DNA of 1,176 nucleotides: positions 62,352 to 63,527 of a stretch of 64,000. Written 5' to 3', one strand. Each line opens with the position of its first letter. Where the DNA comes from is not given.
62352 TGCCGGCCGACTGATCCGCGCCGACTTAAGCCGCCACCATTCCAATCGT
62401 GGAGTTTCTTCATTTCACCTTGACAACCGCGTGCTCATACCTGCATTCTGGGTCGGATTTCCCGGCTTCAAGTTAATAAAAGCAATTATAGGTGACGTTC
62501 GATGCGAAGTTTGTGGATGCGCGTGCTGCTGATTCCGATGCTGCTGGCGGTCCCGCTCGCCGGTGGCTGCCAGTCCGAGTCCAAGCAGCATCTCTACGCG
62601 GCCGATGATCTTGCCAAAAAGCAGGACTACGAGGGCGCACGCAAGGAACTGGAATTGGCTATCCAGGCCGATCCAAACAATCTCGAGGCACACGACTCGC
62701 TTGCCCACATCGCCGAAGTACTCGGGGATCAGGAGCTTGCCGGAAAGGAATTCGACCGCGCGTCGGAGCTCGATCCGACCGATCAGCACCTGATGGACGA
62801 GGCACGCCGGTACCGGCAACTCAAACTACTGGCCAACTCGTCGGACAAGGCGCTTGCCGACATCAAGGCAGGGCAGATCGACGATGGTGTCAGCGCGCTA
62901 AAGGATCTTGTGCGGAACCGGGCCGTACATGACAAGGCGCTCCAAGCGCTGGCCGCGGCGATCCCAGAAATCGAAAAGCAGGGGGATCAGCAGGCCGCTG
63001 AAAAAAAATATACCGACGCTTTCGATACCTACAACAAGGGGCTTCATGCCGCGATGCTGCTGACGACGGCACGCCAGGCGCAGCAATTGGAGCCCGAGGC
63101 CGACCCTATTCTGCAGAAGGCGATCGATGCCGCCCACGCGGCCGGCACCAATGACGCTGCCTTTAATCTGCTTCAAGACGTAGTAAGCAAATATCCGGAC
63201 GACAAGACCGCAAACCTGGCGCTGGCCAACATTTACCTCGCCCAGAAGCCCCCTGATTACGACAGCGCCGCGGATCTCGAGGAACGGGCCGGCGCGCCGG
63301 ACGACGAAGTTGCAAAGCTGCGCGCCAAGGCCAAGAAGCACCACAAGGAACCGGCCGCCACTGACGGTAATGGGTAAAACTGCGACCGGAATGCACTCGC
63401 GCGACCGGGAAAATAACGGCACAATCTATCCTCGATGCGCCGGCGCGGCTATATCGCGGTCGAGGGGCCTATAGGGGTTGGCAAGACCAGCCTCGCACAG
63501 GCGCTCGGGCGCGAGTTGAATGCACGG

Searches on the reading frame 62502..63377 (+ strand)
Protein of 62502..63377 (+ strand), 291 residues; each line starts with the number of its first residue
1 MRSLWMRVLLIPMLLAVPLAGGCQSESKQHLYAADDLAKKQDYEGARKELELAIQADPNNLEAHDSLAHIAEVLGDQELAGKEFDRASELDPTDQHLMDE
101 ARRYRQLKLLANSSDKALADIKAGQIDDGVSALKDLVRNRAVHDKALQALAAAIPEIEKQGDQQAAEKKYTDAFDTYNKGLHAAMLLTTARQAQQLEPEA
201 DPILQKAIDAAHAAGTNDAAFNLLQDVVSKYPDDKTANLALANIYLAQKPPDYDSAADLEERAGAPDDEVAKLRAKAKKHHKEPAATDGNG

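Call 62: find_encoding_contigs(protein=window:62502-63377:+, flank=10000, max_places=3)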
Protein window:62502-63377:+ (291 aa): 2 contigs read that carry it; 2 places shown.
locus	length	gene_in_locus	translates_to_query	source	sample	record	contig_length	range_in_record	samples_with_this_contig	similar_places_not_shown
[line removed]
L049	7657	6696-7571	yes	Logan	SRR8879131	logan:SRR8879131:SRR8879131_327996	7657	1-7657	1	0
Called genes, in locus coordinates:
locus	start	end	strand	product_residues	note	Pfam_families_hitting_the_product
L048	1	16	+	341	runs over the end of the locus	PF01408:GFO_IDH_MocA, PF22725:GFO_IDH_MocA_C3, PF02894:GFO_IDH_MocA_C (faint)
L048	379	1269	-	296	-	PF00561:Abhydrolase_1, PF12146:Hydrolase_4, PF12697:Abhydrolase_6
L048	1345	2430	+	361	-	PF08240:ADH_N, PF00107:ADH_zinc_N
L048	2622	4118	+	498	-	PF00289:Biotin_carb_N, PF02222:ATP-grasp (weak), PF02786:CPSase_L_D2, PF07478:Dala_Dala_lig_C, PF02785:Biotin_carb_C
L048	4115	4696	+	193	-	PF25917:BSH_RND (weak), PF25919:BSH_CusB (faint), PF25973:BSH_CzcB (faint), PF00364:Biotin_lipoyl, PF25964:BSH_ALG44 (weak)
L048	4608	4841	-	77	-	-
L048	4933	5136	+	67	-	PF00313:CSD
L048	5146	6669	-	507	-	PF01134:GIDA (faint), PF01266:DAO (faint), PF03486:HI0933_like (faint), PF07992:Pyr_redox_2, PF13450:NAD_binding_8 (faint), PF13738:Pyr_redox_3 (faint), PF00070:Pyr_redox, PF02852:Pyr_redox_dim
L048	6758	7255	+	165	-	PF00994:MoCF_biosynth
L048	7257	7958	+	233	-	PF02597:ThiS, PF02391:MoaE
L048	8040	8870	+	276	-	PF00561:Abhydrolase_1, PF03959:FSH1 (weak), PF12146:Hydrolase_4, PF12697:Abhydrolase_6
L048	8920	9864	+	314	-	PF02401:LYTB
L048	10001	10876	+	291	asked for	PF12569:NatA_aux_su (weak), PF13428:TPR_14 (faint), PF13432:TPR_16 (faint), PF14559:TPR_19 (faint)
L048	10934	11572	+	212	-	PF01712:dNK, PF13238:AAA_18 (weak), PF13671:AAA_33 (weak), PF02223:Thymidylate_kin (faint)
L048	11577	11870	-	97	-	PF01329:Pterin_4a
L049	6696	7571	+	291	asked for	PF12569:NatA_aux_su (weak), PF13428:TPR_14 (faint), PF13432:TPR_16 (faint), PF14559:TPR_19 (faint)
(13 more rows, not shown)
